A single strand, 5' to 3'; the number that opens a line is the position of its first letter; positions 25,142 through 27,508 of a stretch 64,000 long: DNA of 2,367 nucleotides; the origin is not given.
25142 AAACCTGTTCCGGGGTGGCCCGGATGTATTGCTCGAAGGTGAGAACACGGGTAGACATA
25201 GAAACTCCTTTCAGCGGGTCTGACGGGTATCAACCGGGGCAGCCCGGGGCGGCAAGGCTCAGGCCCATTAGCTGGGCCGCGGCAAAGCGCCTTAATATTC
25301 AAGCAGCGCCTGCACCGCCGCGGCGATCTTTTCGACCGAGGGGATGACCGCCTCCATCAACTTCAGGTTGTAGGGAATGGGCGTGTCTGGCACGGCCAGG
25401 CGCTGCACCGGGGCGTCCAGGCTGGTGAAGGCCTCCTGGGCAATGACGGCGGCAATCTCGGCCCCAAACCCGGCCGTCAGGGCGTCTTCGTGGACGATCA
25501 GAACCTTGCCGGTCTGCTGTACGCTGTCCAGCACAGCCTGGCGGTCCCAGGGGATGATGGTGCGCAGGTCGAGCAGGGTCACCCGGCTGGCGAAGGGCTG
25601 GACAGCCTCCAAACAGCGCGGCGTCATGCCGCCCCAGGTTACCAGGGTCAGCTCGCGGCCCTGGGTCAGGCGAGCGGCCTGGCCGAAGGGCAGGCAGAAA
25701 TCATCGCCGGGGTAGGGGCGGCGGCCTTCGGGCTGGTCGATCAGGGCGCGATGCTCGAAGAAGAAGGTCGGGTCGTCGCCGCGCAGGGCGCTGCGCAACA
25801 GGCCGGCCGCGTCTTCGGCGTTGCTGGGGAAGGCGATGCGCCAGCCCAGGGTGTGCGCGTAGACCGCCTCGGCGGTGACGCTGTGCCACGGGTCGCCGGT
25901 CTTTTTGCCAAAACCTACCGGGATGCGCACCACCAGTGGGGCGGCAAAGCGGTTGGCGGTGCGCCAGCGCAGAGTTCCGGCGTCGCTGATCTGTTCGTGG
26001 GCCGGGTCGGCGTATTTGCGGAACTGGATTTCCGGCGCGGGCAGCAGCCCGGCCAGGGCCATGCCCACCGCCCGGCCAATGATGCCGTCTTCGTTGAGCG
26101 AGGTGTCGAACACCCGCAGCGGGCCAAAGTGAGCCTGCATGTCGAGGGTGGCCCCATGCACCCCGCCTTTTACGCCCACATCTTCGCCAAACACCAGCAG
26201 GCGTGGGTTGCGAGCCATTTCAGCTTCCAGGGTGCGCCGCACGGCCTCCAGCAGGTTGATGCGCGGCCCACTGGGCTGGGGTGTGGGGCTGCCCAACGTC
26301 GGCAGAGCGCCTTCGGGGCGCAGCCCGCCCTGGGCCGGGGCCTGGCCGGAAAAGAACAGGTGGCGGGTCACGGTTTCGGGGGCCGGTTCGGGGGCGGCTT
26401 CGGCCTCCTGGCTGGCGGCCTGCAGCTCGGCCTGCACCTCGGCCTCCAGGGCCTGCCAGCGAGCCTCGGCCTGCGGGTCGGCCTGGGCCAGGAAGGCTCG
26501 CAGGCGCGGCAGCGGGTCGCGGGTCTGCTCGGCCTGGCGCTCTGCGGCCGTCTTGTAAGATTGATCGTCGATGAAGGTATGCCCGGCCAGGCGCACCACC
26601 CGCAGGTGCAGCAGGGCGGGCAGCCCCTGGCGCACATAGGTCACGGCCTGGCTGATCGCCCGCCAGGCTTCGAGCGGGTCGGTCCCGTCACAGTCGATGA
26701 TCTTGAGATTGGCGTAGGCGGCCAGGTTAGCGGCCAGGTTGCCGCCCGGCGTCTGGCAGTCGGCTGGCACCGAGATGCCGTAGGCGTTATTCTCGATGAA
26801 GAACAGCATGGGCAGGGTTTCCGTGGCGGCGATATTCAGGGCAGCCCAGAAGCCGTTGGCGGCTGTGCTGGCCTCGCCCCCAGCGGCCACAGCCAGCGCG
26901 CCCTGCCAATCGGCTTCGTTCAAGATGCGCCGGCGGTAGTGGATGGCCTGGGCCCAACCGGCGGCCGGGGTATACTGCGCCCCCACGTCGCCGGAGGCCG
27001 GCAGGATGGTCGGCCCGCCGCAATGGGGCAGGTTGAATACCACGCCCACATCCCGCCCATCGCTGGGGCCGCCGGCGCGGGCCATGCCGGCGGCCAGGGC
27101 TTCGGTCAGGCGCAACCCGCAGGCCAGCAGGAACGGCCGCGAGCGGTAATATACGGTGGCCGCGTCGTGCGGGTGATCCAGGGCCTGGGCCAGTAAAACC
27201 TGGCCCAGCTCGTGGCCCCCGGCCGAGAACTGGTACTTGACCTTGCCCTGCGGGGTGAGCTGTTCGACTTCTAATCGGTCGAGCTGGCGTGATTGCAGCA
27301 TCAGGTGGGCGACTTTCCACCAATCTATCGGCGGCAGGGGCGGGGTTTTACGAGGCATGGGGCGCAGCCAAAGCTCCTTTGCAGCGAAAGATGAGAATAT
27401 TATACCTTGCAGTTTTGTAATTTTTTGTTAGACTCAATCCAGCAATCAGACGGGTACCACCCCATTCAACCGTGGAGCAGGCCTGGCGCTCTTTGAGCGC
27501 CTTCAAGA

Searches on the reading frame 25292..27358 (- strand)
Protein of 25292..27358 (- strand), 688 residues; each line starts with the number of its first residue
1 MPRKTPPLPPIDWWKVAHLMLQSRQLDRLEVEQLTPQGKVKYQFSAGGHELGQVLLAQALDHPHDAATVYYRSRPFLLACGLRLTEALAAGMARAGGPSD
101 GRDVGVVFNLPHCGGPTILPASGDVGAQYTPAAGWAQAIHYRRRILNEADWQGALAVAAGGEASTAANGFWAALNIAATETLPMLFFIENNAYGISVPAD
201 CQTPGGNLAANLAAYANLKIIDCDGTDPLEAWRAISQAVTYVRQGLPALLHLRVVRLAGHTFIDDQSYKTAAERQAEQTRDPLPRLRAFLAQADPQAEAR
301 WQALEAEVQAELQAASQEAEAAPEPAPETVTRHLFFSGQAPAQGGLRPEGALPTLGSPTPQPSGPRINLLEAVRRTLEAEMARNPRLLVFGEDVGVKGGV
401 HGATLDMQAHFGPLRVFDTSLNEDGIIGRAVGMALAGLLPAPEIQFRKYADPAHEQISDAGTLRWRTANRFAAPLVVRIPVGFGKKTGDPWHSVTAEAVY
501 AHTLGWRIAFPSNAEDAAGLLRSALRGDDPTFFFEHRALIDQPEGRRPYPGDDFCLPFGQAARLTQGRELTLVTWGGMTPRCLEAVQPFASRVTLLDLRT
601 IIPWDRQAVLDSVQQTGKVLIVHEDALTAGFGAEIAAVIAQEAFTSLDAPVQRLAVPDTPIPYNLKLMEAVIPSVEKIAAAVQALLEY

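Call 9: search_protein_families(library=pfam, proteins=[window:25292-27358:-], max_evalue=0.001)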
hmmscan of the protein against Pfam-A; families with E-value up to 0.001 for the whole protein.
window:25292-27358:- (688 aa): 3 families
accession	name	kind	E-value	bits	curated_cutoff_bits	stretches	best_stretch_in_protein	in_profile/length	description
PF00676.26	E1_dh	-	4.3e-39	134.7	22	1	20-328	4-300/300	Dehydrogenase E1 component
PF02780.25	Transketolase_C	-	6.8e-31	107.2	25.9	1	559-678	1-124/124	Transketolase, C-terminal domain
PF02779.29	Transket_pyr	-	9e-29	100.8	27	1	368-540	4-172/174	Transketolase, pyrimidine binding domain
